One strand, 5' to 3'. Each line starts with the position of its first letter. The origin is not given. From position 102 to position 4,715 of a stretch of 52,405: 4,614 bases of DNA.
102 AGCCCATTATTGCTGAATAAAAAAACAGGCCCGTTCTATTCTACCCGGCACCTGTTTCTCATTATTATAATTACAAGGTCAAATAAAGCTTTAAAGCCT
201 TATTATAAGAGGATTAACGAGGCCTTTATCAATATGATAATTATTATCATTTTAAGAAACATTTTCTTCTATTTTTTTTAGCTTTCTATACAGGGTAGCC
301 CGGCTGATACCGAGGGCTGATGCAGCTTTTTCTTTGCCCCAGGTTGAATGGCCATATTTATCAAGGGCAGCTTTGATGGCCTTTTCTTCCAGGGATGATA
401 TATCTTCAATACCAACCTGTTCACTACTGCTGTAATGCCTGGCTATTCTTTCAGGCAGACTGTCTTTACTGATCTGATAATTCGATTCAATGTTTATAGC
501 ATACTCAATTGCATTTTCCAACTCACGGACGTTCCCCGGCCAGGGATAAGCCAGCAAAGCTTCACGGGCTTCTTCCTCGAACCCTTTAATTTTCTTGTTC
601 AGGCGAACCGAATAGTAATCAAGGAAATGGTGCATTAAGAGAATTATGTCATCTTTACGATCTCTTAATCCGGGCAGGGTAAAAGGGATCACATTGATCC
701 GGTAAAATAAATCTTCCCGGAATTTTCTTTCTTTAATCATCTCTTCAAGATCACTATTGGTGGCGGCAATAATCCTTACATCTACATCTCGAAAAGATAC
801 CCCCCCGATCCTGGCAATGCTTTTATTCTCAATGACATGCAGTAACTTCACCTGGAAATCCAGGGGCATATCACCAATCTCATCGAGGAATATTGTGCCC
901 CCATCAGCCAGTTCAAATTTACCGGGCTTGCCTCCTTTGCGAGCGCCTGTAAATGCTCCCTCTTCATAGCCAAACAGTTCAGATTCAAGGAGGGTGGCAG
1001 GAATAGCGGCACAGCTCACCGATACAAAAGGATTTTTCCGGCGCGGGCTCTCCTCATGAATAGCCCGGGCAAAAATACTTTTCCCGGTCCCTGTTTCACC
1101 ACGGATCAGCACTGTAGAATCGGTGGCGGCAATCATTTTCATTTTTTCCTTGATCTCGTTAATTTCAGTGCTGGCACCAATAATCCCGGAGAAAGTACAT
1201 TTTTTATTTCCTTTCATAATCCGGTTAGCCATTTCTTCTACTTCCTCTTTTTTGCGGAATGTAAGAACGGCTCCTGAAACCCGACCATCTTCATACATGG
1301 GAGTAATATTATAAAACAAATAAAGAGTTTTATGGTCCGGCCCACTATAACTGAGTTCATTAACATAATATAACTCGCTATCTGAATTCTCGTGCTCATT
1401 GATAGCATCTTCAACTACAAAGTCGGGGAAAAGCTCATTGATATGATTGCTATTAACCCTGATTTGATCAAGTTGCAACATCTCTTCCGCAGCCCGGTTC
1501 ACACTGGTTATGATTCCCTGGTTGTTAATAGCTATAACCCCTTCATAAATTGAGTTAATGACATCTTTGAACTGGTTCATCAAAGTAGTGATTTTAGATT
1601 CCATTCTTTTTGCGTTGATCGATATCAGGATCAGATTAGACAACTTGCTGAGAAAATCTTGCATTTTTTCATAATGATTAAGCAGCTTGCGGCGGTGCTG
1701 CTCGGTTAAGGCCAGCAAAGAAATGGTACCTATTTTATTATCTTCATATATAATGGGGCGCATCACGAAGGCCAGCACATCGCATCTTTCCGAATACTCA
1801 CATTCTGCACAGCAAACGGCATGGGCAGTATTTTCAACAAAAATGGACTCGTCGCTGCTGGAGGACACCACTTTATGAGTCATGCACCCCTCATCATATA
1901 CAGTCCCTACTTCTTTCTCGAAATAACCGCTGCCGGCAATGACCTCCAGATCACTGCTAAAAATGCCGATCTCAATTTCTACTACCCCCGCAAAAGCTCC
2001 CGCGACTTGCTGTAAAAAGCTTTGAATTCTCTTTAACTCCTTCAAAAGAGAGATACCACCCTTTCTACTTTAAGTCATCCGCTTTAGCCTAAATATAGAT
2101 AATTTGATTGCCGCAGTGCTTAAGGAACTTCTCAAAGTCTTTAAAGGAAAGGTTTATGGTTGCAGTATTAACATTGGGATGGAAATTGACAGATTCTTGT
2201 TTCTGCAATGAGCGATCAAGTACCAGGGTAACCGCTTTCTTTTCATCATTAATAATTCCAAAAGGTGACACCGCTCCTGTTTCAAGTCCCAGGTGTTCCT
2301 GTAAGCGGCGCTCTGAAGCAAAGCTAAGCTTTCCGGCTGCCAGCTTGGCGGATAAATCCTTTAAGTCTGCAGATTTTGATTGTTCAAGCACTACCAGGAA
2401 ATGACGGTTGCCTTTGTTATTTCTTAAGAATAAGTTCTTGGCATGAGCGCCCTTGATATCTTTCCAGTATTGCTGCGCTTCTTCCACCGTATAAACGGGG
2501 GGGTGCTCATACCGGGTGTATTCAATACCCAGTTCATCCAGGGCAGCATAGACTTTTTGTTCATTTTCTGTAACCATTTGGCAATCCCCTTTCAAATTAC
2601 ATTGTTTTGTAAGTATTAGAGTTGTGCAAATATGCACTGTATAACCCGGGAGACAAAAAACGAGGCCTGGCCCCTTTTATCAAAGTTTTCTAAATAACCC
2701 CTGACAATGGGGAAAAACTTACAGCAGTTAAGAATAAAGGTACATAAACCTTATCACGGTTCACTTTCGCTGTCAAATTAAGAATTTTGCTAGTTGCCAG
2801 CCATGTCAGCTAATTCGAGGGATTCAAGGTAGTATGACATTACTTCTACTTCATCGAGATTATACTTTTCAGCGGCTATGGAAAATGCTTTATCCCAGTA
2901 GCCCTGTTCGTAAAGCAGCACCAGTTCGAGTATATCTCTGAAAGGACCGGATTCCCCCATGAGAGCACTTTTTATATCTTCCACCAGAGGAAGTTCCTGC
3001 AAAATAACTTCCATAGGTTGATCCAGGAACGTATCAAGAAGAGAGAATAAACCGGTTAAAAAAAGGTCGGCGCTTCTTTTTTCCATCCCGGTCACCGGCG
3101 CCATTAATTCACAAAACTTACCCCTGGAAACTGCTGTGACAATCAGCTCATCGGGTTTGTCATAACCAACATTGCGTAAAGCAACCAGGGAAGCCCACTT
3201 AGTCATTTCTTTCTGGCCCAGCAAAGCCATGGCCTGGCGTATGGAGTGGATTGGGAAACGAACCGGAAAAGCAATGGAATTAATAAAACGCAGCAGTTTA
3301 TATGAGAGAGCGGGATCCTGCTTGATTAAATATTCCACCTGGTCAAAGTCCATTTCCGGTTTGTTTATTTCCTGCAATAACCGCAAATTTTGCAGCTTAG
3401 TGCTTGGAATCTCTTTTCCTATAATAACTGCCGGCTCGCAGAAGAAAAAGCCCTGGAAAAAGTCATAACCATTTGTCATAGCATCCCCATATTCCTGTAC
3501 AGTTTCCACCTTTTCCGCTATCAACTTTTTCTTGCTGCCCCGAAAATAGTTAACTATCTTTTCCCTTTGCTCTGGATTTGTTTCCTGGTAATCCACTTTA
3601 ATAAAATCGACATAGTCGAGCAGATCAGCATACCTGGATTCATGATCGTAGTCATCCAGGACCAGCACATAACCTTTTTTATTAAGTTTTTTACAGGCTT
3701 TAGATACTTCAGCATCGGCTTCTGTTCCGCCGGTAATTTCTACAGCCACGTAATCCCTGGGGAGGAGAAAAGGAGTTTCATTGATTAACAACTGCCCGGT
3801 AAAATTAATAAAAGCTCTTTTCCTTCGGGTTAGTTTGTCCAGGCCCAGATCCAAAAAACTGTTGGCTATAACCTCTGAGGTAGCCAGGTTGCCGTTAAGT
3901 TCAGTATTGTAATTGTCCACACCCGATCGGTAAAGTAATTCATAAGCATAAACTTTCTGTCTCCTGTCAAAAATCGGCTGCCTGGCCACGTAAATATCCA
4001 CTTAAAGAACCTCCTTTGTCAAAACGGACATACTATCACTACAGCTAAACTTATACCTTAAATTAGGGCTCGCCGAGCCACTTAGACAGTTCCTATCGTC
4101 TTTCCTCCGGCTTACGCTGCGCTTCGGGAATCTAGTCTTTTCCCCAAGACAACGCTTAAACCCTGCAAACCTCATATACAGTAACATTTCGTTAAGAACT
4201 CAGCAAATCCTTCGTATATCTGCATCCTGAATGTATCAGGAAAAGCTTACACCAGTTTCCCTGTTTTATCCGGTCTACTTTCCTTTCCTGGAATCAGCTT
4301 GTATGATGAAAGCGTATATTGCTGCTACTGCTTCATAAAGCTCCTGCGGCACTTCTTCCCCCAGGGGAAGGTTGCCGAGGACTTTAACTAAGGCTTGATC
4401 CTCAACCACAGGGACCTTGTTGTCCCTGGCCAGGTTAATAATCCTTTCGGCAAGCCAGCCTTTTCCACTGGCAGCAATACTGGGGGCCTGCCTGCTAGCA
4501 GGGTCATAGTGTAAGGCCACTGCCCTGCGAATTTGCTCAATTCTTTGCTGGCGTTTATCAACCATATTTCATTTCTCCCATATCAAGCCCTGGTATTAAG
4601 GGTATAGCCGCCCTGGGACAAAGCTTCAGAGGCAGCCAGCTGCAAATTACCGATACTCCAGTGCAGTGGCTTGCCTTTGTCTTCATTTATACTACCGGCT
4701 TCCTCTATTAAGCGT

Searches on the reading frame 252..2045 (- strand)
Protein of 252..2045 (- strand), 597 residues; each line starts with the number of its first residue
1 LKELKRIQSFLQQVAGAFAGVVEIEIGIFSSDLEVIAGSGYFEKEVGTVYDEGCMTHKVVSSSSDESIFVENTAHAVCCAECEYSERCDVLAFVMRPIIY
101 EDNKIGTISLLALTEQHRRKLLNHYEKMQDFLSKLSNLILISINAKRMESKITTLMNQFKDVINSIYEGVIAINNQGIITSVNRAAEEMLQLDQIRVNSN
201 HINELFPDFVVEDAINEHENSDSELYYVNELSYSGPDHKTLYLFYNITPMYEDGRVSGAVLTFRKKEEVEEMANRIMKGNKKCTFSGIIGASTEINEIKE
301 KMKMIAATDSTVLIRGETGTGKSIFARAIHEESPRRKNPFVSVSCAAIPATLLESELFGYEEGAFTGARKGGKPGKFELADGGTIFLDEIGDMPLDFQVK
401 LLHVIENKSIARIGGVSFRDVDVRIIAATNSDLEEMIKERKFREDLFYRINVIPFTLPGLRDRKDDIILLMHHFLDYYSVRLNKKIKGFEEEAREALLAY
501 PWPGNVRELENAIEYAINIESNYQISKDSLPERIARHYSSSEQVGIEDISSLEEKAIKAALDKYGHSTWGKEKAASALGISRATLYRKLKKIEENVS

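Call 25: search_protein_families(library=pfam, proteins=[window:252-2045:-], max_evalue=0.001)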
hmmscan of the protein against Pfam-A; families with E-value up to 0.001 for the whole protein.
window:252-2045:- (597 aa): 14 families
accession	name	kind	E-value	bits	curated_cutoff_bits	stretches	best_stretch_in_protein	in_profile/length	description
PF00158.32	Sigma54_activat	-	1.2e-70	237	20.2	1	288-454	1-166/168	Sigma-54 interaction domain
PF25601.1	AAA_lid_14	-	9.1e-26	90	27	1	461-542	1-82/87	AAA+ ATPase lid domain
PF14532.12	Sigma54_activ_2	-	1.2e-19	71.3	25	1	289-460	1-138/138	Sigma-54 interaction domain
PF00989.32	PAS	-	2e-08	34.7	22.6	1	158-264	2-111/113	PAS fold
PF02954.25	HTH_8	-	2.9e-08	33.7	22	1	552-591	5-41/42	Bacterial regulatory protein, Fis family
PF13188.13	PAS_8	-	1.4e-07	31.6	21.8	1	157-214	1-55/65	PAS domain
PF13426.13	PAS_9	-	1.1e-05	26.1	27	1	170-263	4-98/103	PAS domain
PF01078.27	Mg_chelatase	-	1.2e-05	25.2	20.3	0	364-430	89-157/207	Magnesium chelatase, subunit ChlI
PF00004.35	AAA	-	2.2e-05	25.3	21.2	1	312-447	1-123/131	ATPase family associated with various cellular activities (AAA)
PF00493.29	MCM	-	3.9e-05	23.3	23.3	1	298-444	48-186/224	MCM P-loop domain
PF07728.20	AAA_5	-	0.00026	21.4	22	1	312-431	2-123/139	AAA domain (dynein-related subfamily)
PF13191.12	AAA_16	-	0.00035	21.5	32.6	1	292-348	6-63/167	AAA ATPase domain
PF18024.7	HTH_50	-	0.00042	20.4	27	0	548-591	7-46/50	Helix-turn-helix domain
PF07724.20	AAA_2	-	0.00054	20.5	27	0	311-442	5-136/166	AAA domain (Cdc48 subfamily)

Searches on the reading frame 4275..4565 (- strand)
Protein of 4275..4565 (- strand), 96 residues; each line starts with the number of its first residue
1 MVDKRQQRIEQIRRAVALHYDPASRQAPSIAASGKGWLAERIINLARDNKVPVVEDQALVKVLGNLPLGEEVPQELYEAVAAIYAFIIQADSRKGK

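Call 25: search_protein_families(library=pfam, proteins=[window:4275-4565:-], max_evalue=0.001)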
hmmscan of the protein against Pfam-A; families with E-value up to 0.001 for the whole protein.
window:4275-4565:- (96 aa): 1 family
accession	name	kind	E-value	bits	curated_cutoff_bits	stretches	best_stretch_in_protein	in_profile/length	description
PF01312.24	Bac_export_2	-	7.2e-19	68.6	24.4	1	15-87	262-335/335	FlhB HrpN YscU SpaS Family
